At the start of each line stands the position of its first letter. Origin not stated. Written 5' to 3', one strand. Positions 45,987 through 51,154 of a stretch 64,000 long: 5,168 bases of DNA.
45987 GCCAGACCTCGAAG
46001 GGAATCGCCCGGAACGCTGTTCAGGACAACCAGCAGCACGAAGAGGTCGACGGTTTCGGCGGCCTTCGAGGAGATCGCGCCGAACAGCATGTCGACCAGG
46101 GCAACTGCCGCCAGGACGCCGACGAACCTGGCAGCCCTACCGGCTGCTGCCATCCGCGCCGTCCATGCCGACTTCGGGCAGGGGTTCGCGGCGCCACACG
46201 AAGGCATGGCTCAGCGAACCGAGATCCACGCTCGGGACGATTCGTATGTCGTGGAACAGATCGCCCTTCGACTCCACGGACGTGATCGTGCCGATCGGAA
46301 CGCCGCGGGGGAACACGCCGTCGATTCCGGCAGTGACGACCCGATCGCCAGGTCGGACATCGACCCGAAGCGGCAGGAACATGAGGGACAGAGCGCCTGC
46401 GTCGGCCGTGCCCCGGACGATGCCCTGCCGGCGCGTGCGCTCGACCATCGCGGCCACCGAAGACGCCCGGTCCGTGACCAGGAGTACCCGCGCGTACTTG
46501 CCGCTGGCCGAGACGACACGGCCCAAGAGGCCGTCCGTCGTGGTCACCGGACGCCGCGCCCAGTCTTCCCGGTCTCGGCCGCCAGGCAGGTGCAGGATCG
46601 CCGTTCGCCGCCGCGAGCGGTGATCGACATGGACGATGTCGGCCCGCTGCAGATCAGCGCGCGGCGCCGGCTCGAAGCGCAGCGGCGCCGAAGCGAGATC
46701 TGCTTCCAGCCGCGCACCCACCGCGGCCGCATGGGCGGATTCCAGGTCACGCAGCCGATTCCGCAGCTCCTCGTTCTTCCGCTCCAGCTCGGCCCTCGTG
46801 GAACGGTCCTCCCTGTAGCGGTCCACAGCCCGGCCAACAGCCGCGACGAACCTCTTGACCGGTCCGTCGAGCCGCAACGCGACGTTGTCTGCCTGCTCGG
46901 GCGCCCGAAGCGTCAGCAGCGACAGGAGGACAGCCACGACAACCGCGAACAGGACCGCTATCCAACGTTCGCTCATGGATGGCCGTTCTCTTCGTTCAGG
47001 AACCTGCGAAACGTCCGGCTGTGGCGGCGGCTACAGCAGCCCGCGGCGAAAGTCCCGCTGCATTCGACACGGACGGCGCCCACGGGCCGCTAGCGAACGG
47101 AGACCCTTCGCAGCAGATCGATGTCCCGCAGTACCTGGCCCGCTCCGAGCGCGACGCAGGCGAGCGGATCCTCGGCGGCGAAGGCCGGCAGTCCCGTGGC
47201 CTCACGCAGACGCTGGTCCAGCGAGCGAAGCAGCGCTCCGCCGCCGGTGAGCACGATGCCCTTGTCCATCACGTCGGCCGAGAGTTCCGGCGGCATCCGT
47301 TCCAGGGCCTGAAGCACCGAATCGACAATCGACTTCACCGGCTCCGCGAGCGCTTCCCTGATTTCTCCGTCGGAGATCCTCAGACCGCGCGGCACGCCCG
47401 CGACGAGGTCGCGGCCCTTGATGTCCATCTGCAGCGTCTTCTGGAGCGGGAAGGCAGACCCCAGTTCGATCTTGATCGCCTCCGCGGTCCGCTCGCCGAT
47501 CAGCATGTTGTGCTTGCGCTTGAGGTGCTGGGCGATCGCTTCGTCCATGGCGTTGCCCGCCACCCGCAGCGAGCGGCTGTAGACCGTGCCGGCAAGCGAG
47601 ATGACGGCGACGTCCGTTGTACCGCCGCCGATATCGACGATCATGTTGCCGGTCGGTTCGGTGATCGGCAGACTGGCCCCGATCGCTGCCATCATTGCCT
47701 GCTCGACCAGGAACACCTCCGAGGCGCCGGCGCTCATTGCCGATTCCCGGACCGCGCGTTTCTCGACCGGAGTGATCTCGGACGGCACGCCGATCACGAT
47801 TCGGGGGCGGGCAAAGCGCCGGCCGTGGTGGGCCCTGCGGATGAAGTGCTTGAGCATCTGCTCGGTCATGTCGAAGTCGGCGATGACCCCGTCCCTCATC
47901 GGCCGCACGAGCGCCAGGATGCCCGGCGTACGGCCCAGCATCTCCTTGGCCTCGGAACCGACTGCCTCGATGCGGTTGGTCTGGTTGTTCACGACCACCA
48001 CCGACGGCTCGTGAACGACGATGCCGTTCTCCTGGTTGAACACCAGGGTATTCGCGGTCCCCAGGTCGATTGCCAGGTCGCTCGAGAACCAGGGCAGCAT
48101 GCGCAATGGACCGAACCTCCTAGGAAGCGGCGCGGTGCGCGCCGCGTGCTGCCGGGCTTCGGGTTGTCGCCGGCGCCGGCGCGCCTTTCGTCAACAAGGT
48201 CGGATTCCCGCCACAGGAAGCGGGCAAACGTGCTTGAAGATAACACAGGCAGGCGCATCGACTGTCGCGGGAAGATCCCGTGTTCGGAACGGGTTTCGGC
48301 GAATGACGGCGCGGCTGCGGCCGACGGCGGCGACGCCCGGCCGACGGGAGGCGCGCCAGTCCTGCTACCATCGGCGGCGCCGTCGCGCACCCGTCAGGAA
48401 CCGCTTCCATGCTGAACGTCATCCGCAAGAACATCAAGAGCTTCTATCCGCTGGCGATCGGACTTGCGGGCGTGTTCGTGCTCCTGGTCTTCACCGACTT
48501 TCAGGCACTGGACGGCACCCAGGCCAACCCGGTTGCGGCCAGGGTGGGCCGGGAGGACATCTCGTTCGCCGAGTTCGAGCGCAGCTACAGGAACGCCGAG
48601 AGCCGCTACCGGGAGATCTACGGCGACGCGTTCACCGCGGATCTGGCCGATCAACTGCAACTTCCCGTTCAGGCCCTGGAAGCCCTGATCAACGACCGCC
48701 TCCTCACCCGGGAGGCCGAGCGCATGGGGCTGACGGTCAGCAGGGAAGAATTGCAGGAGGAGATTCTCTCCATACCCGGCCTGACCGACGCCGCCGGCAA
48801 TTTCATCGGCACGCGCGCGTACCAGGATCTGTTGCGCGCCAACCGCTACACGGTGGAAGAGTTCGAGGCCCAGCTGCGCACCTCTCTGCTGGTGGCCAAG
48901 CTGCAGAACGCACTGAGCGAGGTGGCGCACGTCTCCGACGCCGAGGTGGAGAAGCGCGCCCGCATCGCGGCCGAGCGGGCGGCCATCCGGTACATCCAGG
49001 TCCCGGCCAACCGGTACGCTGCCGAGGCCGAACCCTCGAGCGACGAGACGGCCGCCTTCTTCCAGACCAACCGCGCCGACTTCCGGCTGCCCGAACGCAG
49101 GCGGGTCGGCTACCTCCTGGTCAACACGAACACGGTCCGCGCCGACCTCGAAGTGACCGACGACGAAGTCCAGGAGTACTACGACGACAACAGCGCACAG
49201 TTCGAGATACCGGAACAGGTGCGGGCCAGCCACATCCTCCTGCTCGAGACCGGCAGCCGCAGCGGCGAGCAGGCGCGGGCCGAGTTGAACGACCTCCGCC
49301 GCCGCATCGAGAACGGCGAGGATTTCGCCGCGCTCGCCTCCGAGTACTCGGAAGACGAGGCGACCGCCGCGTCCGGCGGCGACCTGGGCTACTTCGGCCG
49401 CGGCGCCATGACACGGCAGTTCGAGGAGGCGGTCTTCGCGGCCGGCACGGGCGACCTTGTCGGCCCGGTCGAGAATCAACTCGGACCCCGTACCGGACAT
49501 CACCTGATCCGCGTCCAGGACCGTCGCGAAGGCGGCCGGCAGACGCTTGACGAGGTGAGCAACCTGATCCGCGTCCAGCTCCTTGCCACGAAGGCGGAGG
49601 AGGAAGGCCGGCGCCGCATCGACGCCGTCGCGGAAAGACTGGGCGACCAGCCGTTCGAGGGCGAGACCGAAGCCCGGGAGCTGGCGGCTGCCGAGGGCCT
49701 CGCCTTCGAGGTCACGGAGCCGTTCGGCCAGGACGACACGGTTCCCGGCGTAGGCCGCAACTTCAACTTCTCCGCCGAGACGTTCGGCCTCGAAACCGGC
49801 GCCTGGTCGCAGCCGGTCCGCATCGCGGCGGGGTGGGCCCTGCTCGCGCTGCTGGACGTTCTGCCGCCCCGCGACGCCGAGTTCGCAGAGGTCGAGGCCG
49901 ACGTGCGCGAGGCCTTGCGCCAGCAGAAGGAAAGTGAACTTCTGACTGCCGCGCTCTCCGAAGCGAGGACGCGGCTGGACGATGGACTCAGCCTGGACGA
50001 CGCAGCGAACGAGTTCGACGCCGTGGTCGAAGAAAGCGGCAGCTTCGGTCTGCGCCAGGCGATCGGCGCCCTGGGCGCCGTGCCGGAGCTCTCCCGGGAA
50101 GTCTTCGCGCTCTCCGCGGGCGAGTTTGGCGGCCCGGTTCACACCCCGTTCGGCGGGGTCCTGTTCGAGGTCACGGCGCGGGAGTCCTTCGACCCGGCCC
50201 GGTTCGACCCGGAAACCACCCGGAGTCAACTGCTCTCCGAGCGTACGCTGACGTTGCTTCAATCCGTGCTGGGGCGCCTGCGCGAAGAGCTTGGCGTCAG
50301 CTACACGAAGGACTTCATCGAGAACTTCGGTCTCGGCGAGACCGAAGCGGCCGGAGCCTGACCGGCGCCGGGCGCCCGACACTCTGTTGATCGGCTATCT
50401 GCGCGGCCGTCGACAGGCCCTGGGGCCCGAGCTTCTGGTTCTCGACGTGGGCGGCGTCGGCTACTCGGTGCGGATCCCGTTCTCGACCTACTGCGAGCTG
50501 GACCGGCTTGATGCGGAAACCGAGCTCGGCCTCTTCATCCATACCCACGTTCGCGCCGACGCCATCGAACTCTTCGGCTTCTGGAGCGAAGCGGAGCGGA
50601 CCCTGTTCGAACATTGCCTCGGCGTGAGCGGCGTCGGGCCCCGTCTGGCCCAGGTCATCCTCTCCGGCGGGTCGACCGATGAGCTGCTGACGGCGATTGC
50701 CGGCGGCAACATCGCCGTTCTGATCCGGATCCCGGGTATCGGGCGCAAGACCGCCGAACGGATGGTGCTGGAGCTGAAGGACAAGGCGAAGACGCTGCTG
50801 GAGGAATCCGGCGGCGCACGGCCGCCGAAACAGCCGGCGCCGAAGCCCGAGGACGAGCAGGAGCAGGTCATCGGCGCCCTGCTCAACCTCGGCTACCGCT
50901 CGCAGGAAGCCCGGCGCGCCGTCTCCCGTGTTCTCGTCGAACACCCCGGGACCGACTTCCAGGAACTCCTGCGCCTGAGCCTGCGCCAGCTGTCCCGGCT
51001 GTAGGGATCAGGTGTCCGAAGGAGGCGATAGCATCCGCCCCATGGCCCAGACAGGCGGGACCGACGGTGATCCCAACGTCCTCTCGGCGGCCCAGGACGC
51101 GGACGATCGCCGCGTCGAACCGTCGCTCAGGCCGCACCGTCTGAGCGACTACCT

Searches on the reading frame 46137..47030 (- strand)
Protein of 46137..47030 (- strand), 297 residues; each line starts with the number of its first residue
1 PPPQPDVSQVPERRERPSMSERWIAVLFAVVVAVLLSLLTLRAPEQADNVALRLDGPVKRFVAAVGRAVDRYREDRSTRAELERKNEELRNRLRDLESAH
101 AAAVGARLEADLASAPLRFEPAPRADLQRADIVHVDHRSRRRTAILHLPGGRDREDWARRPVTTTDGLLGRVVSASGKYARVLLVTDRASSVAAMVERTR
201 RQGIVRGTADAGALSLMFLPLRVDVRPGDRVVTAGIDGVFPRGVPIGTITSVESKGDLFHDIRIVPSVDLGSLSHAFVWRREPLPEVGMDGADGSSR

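Call 91: search_protein_families(library=pfam, proteins=[window:46137-47030:-], max_evalue=0.0001)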
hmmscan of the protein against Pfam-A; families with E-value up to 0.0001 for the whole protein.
window:46137-47030:- (297 aa): 1 family
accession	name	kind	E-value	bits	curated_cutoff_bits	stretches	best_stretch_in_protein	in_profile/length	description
PF04085.20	MreC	-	2.8e-33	115.2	28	1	160-278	27-145/147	Rod shape-determining protein MreC, barrel core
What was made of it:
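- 42698..48190 (-): rodA, pbp2, mreD, mreC, mreB: the rest of the co-directional cluster that the four genes extend. MreC Pfam (call 91).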

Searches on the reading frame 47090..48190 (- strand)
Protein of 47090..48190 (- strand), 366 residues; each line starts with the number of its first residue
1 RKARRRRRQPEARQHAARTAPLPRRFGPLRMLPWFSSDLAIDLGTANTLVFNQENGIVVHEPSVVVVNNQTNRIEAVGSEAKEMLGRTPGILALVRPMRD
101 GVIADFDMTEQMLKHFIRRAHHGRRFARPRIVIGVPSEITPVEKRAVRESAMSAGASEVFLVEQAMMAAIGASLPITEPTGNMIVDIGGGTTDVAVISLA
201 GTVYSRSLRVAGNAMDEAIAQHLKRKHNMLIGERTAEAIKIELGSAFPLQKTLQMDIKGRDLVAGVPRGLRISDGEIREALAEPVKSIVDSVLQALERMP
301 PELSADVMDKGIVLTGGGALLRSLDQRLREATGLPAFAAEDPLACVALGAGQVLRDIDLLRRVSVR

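Call 26: search_protein_families(library=pfam, proteins=[window:47090-48190:-], max_evalue=0.00001)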
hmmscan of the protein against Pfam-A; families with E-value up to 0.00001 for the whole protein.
window:47090-48190:- (366 aa): 6 families
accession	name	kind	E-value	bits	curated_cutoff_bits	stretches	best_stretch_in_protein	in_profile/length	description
PF06723.19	MreB_Mbl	-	1.2e-142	475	27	1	37-360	2-325/327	MreB/Mbl protein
PF00022.25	Actin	-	8.4e-15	54.7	27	1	41-226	9-190/410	Actin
PF14450.12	FtsA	-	4.2e-10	40.5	31.8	1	184-337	2-108/127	Cell division protein FtsA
PF08841.16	DDR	-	1.8e-06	27.7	24.6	0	160-228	114-181/328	Diol dehydratase reactivase ATPase-like domain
PF00012.26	HSP70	-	2.2e-06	26.6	20.6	0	131-350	136-368/599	Hsp70 protein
PF11104.14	PilM_2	-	9.7e-06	25.2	27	0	159-223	159-223/340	Type IV pilus assembly protein PilM;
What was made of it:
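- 42698..48190 (-): MreB Pfam (call 26).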

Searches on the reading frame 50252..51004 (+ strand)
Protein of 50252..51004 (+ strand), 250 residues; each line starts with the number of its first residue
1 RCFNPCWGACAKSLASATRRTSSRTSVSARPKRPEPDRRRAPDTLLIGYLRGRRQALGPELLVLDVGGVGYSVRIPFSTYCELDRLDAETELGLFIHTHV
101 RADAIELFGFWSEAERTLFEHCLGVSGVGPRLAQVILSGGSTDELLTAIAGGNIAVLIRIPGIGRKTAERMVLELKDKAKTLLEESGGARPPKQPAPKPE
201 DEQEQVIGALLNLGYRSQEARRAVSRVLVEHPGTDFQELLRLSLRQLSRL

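Call 26: search_protein_families(library=pfam, proteins=[window:50252-51004:+], max_evalue=0.00001)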
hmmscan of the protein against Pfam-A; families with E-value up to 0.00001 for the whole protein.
window:50252-51004:+ (250 aa): 3 families
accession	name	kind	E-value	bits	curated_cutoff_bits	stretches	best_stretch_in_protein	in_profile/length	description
PF01330.27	RuvA_N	-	1.4e-15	57.6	23.6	1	47-109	2-61/61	RuvA N terminal domain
PF14520.12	HHH_5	-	1.2e-14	55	27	1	119-177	1-57/57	Helix-hairpin-helix domain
PF07499.19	RuvA_C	-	8.2e-11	42.7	24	1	202-248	2-47/47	RuvA, C-terminal domain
